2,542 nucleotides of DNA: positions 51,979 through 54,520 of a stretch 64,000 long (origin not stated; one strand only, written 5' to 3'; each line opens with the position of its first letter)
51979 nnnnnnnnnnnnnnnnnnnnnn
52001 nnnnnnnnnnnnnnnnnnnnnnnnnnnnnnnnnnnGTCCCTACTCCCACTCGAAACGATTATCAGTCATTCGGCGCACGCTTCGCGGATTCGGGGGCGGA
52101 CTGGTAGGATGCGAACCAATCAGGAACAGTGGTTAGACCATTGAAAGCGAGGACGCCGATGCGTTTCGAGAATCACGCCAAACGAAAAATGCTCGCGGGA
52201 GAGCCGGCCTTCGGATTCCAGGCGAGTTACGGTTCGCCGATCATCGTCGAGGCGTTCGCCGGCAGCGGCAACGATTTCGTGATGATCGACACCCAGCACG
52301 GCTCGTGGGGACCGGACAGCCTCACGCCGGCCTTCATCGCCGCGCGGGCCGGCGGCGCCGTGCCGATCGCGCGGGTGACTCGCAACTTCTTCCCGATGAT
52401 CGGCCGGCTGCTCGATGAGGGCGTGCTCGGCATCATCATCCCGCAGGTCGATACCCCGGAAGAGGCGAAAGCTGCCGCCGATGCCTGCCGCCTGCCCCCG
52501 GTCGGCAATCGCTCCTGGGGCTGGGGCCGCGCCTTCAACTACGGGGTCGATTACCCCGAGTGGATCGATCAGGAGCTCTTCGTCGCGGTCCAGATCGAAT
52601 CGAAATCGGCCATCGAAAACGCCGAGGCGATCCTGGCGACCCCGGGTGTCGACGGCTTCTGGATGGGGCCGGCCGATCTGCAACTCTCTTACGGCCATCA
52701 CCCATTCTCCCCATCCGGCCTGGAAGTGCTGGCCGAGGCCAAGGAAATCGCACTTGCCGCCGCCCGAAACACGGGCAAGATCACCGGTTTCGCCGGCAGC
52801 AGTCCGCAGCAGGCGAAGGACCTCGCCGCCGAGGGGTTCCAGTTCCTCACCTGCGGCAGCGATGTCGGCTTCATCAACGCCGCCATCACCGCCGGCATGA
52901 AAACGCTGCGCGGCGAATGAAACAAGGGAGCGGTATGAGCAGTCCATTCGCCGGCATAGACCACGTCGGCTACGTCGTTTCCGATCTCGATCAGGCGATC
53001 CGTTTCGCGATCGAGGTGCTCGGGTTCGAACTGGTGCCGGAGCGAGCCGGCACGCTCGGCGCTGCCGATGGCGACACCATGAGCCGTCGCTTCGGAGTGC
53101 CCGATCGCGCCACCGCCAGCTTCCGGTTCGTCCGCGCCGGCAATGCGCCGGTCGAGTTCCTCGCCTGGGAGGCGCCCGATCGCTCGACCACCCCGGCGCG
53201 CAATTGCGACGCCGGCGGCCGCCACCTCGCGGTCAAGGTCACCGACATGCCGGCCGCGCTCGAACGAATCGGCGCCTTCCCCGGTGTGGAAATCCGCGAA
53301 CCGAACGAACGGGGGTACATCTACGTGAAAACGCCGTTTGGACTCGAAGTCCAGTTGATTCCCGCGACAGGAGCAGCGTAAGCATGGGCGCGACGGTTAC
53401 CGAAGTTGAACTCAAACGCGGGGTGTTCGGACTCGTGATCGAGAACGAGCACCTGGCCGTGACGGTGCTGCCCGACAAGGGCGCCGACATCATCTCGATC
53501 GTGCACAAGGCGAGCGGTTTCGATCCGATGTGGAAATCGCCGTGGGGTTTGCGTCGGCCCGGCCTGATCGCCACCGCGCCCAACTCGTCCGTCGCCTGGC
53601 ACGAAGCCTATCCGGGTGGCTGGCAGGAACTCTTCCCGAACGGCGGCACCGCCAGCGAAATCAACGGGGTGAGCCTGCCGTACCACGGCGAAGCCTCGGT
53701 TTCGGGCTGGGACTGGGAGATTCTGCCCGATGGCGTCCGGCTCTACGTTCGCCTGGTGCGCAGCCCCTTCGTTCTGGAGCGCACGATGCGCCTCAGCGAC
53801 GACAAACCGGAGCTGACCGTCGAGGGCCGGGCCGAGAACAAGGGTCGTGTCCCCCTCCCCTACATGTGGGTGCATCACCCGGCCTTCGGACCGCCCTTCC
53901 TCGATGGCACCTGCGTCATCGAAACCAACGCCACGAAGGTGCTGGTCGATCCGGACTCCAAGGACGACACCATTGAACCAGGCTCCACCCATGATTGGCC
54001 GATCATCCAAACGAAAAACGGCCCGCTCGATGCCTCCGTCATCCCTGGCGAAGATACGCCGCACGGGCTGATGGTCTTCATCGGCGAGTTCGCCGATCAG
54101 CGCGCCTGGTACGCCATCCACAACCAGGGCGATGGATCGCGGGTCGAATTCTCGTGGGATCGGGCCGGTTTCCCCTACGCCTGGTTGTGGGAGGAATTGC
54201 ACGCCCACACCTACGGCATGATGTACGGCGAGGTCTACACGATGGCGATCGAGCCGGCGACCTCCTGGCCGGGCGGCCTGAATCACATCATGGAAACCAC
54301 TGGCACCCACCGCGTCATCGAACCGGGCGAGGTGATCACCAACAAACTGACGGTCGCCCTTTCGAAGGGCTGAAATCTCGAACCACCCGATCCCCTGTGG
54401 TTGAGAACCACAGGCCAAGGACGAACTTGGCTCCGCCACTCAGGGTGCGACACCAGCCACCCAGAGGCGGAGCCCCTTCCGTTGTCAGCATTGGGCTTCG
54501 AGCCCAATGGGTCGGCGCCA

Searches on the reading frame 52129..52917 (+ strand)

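Call 100: search_protein_families(library=ncbifam, proteins=[window:52129-52917:+], max_evalue=0.01)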
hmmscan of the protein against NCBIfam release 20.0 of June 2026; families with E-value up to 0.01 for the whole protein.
window:52129-52917:+ (263 aa): 4 families
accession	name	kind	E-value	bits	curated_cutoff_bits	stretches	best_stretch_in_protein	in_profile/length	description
TIGR02311.1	HpaI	equivalog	5.9e-37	127.5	368.8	1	15-255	1-243/249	4-hydroxy-2-oxoheptanedioate aldolase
NF007849.0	PRK10558.1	equivalog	8.7e-36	123.6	393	1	12-255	5-249/256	2-dehydro-3-deoxyglucarate aldolase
TIGR03239.1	GarL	equivalog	2e-33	116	406.75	1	15-255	1-242/249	2-dehydro-3-deoxyglucarate aldolase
NF007521.0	PRK10128.1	equivalog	3.1e-30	105.6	441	1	15-253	7-247/267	2-keto-3-deoxy-L-rhamnonate aldolase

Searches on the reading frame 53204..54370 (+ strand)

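Call 17: search_protein_families(library=pfam, proteins=[window:53204-54370:+], max_evalue=0.001)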
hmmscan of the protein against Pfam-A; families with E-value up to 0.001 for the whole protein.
window:53204-54370:+ (389 aa): 1 family
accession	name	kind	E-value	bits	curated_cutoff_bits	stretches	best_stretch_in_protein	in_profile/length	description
PF14486.12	DUF4432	-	4.4e-23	82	32.5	1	72-384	2-302/304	Domain of unknown function (DUF4432)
